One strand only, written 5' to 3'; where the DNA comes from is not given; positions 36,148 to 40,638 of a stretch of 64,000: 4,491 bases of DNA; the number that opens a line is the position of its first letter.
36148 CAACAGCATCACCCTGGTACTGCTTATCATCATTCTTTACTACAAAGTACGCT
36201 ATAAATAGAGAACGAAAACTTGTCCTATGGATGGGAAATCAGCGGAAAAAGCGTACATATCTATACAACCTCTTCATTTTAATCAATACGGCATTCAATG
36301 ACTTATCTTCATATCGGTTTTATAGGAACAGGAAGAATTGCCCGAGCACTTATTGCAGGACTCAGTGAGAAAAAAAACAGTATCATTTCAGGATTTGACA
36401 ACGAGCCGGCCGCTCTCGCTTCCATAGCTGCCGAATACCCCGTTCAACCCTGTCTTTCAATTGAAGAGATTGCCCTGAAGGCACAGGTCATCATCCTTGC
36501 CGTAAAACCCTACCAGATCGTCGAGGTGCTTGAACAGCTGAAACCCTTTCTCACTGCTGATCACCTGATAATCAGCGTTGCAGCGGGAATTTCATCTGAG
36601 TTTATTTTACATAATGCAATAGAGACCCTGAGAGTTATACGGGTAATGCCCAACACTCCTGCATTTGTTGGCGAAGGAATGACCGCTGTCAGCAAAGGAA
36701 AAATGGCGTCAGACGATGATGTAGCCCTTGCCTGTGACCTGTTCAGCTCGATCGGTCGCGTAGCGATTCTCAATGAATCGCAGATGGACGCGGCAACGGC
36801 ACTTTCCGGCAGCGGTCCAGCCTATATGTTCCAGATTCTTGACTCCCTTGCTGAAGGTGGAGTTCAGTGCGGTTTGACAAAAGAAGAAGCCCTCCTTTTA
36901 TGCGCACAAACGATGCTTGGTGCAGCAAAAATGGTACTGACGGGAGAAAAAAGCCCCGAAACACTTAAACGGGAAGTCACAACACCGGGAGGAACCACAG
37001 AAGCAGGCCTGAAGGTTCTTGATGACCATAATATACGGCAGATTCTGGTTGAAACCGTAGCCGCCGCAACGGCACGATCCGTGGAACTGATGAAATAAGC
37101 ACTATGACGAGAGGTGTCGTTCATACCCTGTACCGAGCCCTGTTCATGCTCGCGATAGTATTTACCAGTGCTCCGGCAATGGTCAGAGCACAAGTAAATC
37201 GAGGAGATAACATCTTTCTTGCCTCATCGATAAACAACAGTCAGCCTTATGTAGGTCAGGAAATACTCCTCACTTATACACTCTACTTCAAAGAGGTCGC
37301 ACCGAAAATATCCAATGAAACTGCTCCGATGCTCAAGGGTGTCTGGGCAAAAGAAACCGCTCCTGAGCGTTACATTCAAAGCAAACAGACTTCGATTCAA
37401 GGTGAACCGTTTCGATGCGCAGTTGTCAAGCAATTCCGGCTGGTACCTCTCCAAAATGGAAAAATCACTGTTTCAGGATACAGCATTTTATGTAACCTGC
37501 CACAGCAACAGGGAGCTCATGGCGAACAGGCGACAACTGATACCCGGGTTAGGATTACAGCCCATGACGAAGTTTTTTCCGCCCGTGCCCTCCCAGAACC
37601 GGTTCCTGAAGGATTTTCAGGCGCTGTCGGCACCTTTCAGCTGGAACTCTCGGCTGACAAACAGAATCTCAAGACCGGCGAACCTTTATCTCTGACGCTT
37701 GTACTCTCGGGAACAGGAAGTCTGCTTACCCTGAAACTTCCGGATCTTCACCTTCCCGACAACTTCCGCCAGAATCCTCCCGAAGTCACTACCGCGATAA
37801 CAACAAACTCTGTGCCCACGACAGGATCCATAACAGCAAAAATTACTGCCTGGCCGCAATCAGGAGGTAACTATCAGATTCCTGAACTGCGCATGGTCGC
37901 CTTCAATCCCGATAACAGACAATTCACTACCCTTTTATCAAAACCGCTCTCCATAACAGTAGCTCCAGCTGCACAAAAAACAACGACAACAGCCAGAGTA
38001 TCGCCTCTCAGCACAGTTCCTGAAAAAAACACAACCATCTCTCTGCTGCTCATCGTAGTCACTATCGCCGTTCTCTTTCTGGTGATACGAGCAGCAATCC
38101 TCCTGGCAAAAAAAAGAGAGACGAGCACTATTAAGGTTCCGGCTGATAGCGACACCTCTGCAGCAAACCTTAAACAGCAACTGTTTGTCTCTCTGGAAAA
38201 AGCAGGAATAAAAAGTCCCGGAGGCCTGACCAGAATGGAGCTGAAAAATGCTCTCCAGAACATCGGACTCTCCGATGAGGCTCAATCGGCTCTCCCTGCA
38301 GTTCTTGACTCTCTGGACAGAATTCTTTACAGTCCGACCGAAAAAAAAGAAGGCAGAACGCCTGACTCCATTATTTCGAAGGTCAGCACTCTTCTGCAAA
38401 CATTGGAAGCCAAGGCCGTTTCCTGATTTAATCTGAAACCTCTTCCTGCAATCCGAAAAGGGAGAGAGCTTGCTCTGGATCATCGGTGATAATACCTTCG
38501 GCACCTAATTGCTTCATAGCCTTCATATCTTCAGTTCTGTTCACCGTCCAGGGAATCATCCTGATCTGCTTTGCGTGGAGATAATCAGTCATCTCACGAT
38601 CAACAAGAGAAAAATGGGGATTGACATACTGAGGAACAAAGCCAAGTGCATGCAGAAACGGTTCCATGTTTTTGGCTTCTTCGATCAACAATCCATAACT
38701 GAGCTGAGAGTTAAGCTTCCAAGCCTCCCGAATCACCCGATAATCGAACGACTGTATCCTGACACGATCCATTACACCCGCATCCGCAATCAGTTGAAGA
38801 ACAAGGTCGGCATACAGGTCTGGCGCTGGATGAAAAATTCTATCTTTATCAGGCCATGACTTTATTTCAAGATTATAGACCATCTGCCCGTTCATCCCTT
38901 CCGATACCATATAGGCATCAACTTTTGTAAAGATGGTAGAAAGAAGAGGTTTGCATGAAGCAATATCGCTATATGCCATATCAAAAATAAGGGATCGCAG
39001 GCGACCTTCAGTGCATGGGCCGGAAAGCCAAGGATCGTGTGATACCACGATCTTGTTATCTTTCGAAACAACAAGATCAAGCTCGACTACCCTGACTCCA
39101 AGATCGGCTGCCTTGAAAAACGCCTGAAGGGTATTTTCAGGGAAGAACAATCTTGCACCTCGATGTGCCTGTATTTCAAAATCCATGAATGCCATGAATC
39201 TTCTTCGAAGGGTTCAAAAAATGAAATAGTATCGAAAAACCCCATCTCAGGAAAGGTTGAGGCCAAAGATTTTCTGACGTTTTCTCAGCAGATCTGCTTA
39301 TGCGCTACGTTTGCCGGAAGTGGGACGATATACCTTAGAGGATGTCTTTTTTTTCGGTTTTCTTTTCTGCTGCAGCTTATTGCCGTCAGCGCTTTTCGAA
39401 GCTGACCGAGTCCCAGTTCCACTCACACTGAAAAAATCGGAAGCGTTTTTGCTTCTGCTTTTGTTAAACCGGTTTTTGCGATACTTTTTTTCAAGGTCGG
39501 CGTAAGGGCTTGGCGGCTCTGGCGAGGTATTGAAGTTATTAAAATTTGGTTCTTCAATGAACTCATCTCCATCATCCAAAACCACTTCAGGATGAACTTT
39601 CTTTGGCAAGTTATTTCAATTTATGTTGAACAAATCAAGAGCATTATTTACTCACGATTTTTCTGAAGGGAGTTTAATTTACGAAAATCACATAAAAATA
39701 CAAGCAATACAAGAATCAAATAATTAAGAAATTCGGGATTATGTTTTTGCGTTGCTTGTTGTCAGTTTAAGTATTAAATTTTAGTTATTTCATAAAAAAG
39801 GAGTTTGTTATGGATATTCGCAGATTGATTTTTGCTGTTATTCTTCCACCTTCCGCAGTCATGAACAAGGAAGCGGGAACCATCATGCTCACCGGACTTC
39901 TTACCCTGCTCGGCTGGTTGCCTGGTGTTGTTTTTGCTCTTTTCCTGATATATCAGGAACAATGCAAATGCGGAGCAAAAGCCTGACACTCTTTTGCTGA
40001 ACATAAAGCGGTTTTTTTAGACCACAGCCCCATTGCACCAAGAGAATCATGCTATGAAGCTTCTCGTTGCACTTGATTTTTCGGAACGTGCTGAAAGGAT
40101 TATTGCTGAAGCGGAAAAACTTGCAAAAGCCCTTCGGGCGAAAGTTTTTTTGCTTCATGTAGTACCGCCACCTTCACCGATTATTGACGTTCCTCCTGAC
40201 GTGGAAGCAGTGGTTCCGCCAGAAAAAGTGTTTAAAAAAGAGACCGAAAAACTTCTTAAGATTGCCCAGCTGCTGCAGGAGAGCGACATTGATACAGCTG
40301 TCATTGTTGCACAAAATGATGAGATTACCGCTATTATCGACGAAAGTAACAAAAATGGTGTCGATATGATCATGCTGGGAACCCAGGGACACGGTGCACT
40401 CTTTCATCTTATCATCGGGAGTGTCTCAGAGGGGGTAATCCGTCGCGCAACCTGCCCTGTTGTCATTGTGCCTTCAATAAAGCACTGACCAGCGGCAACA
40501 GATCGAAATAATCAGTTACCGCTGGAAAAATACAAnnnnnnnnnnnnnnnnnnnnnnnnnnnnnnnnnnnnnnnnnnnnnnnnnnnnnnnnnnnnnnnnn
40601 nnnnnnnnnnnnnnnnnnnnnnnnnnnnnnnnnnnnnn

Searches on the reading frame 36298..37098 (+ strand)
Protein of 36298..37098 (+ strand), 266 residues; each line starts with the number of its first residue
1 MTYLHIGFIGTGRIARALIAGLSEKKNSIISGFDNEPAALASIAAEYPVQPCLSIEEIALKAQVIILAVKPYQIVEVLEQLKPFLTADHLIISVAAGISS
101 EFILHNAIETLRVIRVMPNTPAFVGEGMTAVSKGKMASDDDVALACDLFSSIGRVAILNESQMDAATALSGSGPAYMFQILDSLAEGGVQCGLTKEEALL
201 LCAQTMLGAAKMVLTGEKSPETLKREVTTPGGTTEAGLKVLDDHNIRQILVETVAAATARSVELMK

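Call 54: search_protein_families(library=pfam, proteins=[window:36298-37098:+])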
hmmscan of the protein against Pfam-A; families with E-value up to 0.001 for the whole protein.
window:36298-37098:+ (266 aa): 5 families
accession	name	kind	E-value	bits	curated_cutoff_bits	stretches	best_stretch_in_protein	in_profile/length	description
PF14748.11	P5CR_dimer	-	1e-38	132.2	25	1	160-264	1-105/105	Pyrroline-5-carboxylate reductase dimerisation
PF03807.23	F420_oxidored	-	2.6e-18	66.8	21.6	1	6-97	2-94/94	NADP oxidoreductase coenzyme F420-dependent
PF03446.21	NAD_binding_2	-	5.7e-06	26.9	21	1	6-94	2-92/161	NAD binding domain of 6-phosphogluconate dehydrogenase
PF02558.23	ApbA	-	9.6e-06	25.7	22.2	1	57-114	62-119/150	Ketopantoate reductase PanE/ApbA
PF01210.29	NAD_Gly3P_dh_N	-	0.00057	20.3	23.1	1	36-101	44-109/158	NAD-dependent glycerol-3-phosphate dehydrogenase N-terminus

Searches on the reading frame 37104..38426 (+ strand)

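Call 7: search_protein_families(library=ncbifam, proteins=[window:37104-38426:+])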
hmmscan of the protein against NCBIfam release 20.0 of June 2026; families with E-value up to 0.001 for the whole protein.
window:37104-38426:+ (440 aa): 0 families

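Call 54: search_protein_families(library=pfam, proteins=[window:37104-38426:+])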
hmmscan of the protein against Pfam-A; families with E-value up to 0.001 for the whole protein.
window:37104-38426:+ (440 aa): 1 family
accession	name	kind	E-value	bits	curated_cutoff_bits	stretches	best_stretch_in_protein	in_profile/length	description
PF13584.12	BatD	-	6.8e-12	46.3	24.1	1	183-286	2-92/92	BatD DUF11 like domain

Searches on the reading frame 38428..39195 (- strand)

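Call 7: search_protein_families(library=ncbifam, proteins=[window:38428-39195:-])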
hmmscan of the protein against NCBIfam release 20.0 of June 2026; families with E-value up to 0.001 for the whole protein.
window:38428-39195:- (255 aa): 3 families
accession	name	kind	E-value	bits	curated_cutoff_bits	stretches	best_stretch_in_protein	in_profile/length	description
NF006989.0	PRK09454.1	equivalog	1.6e-19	70.2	264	1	8-241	12-242/251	glycerophosphodiester phosphodiesterase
NF053857.1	LysphglycPlipDStph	equivalog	1.3e-09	37.8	450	1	8-243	48-298/305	lysophosphatidylglycerol phospholipase D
NF008354.0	PRK11143.1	equivalog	2.4e-08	33.3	254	1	8-57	33-82/359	glycerophosphodiester phosphodiesterase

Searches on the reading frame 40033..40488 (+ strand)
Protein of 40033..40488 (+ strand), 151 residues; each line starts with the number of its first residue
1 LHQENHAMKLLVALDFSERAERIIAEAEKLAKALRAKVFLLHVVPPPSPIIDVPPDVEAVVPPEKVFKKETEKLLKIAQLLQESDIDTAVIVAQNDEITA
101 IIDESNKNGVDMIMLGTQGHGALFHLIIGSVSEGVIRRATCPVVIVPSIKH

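Call 54: search_protein_families(library=pfam, proteins=[window:40033-40488:+])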
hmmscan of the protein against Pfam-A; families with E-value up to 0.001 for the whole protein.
window:40033-40488:+ (151 aa): 1 family
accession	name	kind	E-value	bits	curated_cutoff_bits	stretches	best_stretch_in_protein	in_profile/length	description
PF00582.32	Usp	-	1.6e-28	100.5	24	1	9-147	4-141/141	Universal stress protein family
